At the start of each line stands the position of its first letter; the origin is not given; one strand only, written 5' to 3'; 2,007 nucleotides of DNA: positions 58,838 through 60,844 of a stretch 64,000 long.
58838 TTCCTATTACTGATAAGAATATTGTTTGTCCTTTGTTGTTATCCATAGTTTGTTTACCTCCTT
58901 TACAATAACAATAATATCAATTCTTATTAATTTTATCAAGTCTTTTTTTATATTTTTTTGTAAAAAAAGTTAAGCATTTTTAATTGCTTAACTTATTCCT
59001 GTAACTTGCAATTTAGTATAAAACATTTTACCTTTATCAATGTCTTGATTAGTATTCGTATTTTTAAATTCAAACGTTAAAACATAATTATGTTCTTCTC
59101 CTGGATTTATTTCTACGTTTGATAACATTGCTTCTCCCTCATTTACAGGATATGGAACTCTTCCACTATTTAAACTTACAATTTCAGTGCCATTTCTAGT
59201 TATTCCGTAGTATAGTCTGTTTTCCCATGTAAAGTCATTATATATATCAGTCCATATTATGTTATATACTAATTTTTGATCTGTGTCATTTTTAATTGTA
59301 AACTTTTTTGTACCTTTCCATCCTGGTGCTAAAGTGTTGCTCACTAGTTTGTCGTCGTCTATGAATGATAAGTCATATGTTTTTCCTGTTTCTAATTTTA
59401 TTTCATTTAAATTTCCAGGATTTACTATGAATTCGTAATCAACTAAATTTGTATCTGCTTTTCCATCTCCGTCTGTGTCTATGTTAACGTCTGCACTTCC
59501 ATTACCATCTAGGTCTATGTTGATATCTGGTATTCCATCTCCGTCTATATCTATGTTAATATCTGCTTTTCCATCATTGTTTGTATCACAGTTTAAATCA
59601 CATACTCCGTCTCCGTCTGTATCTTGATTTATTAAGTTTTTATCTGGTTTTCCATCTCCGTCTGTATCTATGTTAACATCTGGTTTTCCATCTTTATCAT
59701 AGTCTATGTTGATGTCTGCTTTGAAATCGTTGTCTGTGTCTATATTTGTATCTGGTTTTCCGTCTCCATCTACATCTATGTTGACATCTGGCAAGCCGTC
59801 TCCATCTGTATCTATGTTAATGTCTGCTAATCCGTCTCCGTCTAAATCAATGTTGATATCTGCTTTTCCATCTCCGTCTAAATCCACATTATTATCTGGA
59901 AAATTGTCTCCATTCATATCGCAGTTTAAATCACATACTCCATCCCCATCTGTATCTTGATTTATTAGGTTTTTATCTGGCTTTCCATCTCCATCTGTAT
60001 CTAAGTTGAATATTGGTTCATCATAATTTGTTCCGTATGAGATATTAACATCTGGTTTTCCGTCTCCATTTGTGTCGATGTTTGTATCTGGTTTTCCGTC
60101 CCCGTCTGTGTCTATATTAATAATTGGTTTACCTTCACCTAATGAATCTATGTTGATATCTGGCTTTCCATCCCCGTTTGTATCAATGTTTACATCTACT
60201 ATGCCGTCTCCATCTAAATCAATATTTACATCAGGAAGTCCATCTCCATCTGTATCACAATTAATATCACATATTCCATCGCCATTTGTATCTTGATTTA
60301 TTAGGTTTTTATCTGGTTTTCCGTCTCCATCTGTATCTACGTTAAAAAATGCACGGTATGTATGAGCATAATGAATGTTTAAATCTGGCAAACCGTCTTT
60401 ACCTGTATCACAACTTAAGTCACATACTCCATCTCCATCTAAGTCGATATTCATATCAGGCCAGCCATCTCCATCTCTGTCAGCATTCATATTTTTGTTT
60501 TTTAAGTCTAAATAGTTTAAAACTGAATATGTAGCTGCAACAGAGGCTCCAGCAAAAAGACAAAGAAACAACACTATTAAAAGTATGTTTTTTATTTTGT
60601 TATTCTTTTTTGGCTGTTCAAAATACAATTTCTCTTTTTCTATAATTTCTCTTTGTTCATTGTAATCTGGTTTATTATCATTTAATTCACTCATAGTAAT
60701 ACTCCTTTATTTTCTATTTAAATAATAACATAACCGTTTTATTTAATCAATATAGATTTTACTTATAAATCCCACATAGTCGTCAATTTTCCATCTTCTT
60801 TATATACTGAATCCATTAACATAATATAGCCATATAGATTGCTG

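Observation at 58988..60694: Membrane-anchored thrombospondin-type-3 Ca-binding repeat protein fused to a TasA-like domain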

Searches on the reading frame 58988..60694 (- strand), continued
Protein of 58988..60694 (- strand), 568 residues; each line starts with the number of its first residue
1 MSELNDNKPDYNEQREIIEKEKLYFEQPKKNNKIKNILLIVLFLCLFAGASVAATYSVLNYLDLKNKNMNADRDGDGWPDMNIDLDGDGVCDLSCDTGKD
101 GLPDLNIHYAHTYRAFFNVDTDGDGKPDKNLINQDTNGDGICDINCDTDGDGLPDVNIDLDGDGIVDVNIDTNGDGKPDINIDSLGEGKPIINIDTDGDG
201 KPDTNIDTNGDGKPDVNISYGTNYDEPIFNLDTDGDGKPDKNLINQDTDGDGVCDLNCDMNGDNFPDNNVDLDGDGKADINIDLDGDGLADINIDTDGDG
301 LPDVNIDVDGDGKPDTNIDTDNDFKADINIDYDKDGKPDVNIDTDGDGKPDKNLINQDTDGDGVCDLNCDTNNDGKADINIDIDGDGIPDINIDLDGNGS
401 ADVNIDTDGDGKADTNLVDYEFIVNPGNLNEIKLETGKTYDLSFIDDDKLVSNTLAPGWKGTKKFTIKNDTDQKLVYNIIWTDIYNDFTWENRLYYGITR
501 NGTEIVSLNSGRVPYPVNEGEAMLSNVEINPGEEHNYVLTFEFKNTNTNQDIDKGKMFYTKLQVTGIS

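Call 31: fold_search(model_id=the predicted structure, library=pdb)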
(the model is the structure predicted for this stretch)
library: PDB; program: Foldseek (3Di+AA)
matches with E <= 10: 1598; with E <= 0.001: 3
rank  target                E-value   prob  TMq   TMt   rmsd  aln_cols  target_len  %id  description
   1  5of1_B                2.3e-04  1.00  0.14  0.33  10.3       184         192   14  The structural versatility of TasA in B. subtilis biofilm formation (released 2018-03-21)
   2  5of1_A                3.9e-04  0.99  0.14  0.30  10.7       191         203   13  The structural versatility of TasA in B. subtilis biofilm formation (released 2018-03-21)
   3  9wca_F                7.6e-04  1.00  0.15  0.25  13.6       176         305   14  Closed state of A8 gpJ 713 central tail fiber (released 2026-01-28)
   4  9pnk_A                1.0e-03  1.00  0.15  0.17   8.0       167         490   12  Crystal structure of the GH29-like fucosidase FucWf4 in complex with fucose (released 2025-11-05)
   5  2c9k                  1.3e-03  1.00  0.16  0.15   7.8       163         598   16  Structure of the functional form of the mosquito-larvicidal Cry4Aa toxin from Bacillus thuringiensis at 2.8 A resolution (released 2006-04-25)
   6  8xck_F                1.5e-03  1.00  0.15  0.24   6.7       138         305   15  Closed state of central tail fiber of bacteriophage lambda (released 2024-05-01)
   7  9pnj_A                1.6e-03  1.00  0.15  0.17   7.4       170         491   12  Crystal structure of the GH29-like fucosidase FucWf4 (released 2025-11-05)
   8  2bpa_2                1.9e-03  0.91  0.12  0.28   9.9       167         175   14  ATOMIC STRUCTURE OF SINGLE-STRANDED DNA BACTERIOPHAGE PHIX174 AND ITS FUNCTIONAL IMPLICATIONS (released 1991-12-03)
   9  7qyd_A                2.2e-03  0.99  0.16  0.14   6.3       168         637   10  mosquitocidal Cry11Ba determined at pH 6.5 from naturally-occurring nanocrystals by Serial femtosecond crystallography (released 2022-07-27)
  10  6f1d                  2.4e-03  1.00  0.13  0.46   6.9       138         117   14  CUB2 domain of C1r (released 2018-01-17)
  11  9pnj_B                2.4e-03  1.00  0.14  0.16   8.4       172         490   14  Crystal structure of the GH29-like fucosidase FucWf4 (released 2025-11-05)
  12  7qyd_B                2.5e-03  0.99  0.14  0.13   8.4       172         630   10  mosquitocidal Cry11Ba determined at pH 6.5 from naturally-occurring nanocrystals by Serial femtosecond crystallography (released 2022-07-27)
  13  9n4q_F                3.1e-03  0.99  0.15  0.23   7.1       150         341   13  Composite map for GluK2-2xNeto2 in the apo state (released 2025-09-17)
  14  3pob_A                3.1e-03  0.98  0.12  0.43   7.8       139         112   12  Crystal structure of MASP-1 CUB2 domain in complex with the collagen-like domain of MBL (released 2011-08-24)
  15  9n4s_E                3.3e-03  0.97  0.12  0.19   9.2       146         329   10  Composite map for GluK2-1xNeto2 in the open state, in complex with the positive allosteric modulator BPAM344 and agoni (released 2025-09-17)
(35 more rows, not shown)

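Call 69: list_cluster_members(proteins=[window:58988-60694:-, window:58302-58883:-, window:56139-56738:-, window:55520-56152:-])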
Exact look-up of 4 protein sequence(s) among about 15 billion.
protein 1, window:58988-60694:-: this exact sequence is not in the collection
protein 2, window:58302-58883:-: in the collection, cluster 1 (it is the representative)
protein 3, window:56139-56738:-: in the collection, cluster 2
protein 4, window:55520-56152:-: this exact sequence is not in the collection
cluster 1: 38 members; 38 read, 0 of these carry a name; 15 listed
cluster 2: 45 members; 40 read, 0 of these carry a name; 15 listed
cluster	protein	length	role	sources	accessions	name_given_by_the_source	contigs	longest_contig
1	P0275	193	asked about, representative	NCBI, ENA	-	-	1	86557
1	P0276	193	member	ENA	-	-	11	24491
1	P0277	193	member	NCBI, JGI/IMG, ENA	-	-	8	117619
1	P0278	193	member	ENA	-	-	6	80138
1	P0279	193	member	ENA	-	-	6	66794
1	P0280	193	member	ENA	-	-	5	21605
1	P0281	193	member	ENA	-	-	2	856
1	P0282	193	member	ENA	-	-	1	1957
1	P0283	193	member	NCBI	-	-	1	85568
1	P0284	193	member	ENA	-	-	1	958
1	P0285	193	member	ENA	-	-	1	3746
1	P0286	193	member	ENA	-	-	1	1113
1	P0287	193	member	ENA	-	-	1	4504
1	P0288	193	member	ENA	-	-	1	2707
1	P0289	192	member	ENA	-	-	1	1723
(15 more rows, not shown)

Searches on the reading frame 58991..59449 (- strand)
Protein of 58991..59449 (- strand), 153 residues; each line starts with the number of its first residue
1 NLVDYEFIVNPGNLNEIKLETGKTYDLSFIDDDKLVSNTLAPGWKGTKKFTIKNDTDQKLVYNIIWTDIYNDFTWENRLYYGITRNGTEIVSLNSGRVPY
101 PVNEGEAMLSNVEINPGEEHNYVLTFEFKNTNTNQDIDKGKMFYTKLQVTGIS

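Call 13: search_protein_families(library=pfam, proteins=[window:58991-59449:-], max_evalue=10)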
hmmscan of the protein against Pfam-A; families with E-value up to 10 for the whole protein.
seq(153 aa): 2 families
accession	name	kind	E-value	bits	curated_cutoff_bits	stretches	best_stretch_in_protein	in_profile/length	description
PF22072.2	FAP42_B3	-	0.0082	16.6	27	1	72-133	55-115/156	FAP42 domain B3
PF01668.23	SmpB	-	0.07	13.5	27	1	71-123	9-66/143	SmpB protein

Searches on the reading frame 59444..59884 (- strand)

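Call 13: search_protein_families(library=pfam, proteins=[window:59444-59884:-], max_evalue=10)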
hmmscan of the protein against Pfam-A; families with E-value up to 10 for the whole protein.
seq(147 aa): 10 families
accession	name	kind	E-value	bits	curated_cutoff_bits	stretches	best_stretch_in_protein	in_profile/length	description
PF22807.2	TrAA12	-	0.00015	20.7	30.9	2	3-55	384-436/463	TrAA12-like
PF15529.11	Ntox24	-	0.0016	19.1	24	1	61-84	38-61/91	Bacterial toxin 24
PF17789.7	MG4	-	0.015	15.9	24.7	0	79-106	40-66/95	Macroglobulin domain MG4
PF17228.7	SGP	-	0.043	15.1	26.7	1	6-40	14-46/93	Sulphur globule protein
PF03703.20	bPH_2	-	0.076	13.7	22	0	17-36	46-68/78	Bacterial PH domain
PF11620.14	GABP-alpha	-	0.12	13.1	26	1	79-111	42-76/85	GA-binding protein alpha chain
PF00630.25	Filamin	-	0.13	13.5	26.9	1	37-120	8-89/93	Filamin/ABP280 repeat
PF20615.3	DUF6802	-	0.14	12.7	27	1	110-145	33-67/102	Family of unknown function (DUF6802)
PF01839.29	FG-GAP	-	0.5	10.8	22.1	6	1-10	9-18/37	FG-GAP repeat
PF13517.12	FG-GAP_3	-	0.73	10.9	26.9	3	1-10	50-59/61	FG-GAP-like repeat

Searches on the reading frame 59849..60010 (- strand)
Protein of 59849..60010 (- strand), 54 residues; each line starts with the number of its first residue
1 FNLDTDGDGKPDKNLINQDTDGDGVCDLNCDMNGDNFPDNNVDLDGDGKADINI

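Call 13: search_protein_families(library=pfam, proteins=[window:59849-60010:-], max_evalue=10)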
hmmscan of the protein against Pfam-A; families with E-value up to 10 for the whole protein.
seq(54 aa): 4 families
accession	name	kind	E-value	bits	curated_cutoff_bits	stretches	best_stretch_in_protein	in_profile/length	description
PF01839.29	FG-GAP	-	0.079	13.3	22.1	3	42-52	8-18/37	FG-GAP repeat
PF20615.3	DUF6802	-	0.66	10.4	27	1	16-51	32-66/102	Family of unknown function (DUF6802)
PF22807.2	TrAA12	-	0.88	8.2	30.9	1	6-51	384-426/463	TrAA12-like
PF13517.12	FG-GAP_3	-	1.5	9.9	26.9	1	43-52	50-59/61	FG-GAP-like repeat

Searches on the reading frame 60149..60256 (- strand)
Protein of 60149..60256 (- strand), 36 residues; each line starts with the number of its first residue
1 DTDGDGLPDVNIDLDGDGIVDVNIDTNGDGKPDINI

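Call 56: search_solved_structures(query=A4, max_evalue=10, show_alignments=4)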
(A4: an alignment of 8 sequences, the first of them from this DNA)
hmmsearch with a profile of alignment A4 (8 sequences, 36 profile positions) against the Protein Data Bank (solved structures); distinct sequences matched with E-value up to 10: 12.
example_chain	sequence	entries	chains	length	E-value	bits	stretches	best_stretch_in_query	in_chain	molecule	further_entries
2lvi_A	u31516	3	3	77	0.0088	19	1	24-35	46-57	Polcalcin Phl p 7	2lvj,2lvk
1k9u_A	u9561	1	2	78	0.009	19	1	24-35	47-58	Polcalcin Phl p 7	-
5otj_D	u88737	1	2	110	0.02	17.9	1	24-35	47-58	Polcalcin Phl p 7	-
2opo_A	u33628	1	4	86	0.17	14.9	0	24-30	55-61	Polcalcin Che a 3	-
6dtk_A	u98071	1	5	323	0.55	13.2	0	23-36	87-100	Superoxide dismutase C111S/D83S-C111S HETERODIMER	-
5xop_A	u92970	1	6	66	0.61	13.1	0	12-21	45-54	Calcium-binding protein 1 (EhCBP1), putative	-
1h4b_A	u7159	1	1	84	0.84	12.7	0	24-30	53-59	POLCALCIN BET V 4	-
2m7k_A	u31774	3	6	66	0.87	12.6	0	23-35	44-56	Calcium-binding protein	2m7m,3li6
2k7c_A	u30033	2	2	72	1.4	12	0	24-33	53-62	Calcium-binding protein 1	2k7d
1jfj_A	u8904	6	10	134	6.8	9.8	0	23-35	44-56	CALCIUM-BINDING PROTEIN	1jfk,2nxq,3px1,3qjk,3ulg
2m7n_A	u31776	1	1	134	6.8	9.8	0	23-35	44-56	Calcium-binding protein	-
4nqg_A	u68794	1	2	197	8.9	9.4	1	24-34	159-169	Mitrocomin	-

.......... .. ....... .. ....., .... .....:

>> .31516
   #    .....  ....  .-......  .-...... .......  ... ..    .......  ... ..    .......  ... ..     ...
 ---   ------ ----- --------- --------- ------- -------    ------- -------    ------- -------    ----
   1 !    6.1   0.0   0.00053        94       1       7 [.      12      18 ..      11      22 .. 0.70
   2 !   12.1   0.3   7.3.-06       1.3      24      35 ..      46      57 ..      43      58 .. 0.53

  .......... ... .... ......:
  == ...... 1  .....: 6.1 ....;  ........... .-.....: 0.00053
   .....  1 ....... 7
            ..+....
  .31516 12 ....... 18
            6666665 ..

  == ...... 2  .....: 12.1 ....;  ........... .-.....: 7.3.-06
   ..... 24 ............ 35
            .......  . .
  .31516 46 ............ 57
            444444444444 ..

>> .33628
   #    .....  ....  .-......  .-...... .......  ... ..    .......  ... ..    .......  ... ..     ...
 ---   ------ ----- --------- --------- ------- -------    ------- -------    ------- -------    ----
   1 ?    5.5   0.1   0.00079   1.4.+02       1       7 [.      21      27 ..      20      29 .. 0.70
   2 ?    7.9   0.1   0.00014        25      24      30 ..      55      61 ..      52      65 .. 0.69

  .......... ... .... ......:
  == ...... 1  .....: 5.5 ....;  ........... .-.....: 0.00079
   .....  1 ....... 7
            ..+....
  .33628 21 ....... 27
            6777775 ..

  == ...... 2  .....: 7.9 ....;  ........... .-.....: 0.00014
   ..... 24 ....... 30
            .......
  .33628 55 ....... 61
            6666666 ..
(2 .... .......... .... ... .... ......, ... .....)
